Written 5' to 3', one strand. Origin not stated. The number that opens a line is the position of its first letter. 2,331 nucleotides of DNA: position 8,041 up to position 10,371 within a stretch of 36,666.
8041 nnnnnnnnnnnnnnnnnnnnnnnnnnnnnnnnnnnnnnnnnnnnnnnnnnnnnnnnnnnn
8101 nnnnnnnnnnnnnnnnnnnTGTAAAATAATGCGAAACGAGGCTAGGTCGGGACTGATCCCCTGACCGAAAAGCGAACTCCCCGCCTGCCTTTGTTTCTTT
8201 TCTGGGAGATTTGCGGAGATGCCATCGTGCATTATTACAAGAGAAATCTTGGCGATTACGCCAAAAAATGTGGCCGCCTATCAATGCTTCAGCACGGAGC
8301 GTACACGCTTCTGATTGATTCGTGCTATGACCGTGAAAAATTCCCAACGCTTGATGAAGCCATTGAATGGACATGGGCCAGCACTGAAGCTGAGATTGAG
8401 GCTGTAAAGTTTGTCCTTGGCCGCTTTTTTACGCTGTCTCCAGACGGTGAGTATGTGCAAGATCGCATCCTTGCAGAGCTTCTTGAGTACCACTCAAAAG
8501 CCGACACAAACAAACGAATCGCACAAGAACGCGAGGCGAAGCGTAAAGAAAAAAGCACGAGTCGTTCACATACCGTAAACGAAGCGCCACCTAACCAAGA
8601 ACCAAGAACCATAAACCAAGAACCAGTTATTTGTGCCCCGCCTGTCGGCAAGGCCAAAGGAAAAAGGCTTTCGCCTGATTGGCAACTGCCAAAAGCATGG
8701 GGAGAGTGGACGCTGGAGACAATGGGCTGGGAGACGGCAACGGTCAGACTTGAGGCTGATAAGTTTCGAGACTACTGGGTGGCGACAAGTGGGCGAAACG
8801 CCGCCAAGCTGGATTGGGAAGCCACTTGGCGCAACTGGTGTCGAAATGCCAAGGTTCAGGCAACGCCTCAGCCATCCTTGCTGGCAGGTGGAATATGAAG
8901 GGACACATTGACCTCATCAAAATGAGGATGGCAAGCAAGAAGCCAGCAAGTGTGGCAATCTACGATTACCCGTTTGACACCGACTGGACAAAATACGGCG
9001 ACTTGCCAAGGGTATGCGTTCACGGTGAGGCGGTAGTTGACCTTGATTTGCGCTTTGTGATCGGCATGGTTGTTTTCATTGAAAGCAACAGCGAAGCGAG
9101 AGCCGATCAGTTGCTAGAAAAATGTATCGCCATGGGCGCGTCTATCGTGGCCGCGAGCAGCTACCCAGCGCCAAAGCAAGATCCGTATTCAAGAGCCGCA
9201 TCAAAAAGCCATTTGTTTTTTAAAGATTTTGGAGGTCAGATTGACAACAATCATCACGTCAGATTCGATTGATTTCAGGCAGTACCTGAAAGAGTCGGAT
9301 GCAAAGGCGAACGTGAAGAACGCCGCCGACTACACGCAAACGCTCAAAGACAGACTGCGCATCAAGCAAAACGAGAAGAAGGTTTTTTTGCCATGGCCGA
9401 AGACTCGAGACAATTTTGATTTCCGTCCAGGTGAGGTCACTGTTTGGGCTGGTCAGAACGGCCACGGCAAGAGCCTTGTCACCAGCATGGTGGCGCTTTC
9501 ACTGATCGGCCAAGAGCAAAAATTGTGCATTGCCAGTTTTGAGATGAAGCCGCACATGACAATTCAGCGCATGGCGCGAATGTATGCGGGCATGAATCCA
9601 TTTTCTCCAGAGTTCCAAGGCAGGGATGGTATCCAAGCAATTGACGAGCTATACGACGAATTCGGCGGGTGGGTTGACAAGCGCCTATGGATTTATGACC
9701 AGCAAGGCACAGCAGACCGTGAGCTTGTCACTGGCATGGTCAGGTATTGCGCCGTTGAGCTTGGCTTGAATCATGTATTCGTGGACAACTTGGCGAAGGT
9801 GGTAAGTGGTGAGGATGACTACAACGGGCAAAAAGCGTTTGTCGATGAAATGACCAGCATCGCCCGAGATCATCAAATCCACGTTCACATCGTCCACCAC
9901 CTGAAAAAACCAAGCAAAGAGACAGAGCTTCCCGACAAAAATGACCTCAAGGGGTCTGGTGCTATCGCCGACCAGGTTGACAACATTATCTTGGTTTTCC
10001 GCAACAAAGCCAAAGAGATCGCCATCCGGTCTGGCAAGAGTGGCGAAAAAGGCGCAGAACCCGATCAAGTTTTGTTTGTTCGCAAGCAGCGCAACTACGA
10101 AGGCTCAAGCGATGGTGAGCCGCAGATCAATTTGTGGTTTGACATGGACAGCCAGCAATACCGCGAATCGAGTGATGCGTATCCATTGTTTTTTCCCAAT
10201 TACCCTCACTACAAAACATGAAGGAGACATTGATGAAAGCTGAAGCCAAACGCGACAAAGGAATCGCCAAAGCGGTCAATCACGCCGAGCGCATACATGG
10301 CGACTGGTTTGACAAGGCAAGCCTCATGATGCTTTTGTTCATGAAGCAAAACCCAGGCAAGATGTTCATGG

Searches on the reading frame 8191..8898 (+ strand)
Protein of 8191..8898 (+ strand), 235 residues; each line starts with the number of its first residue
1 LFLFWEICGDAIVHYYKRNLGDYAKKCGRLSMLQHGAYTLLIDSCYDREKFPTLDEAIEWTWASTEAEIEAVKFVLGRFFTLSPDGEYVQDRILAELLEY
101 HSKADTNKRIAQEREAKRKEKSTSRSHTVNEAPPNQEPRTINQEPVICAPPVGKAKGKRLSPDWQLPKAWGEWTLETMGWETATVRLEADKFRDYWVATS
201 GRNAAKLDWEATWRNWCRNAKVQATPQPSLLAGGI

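Call 75: search_protein_families(library=pfam, proteins=[window:8191-8898:+], max_evalue=0.001)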
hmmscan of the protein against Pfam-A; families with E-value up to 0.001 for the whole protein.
window:8191-8898:+ (235 aa): 1 family
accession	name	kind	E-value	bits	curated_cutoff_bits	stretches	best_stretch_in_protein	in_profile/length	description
PF07120.17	DUF1376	-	6e-21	75.1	30.1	1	14-97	1-85/86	Protein of unknown function (DUF1376)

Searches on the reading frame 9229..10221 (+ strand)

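Call 75: search_protein_families(library=pfam, proteins=[window:9229-10221:+], max_evalue=0.001)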
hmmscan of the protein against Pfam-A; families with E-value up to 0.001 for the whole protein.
window:9229-10221:+ (330 aa): 3 families
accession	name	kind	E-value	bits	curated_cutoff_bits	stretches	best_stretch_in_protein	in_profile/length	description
PF03796.21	DnaB_C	-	3.5e-15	56.5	27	1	65-290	16-237/255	DnaB-like helicase C terminal domain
PF13481.12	AAA_25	-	3.3e-11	43.6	27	1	65-229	29-194/195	AAA domain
PF00005.33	ABC_tran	-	0.00076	20.5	25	0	62-108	5-51/137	ABC transporter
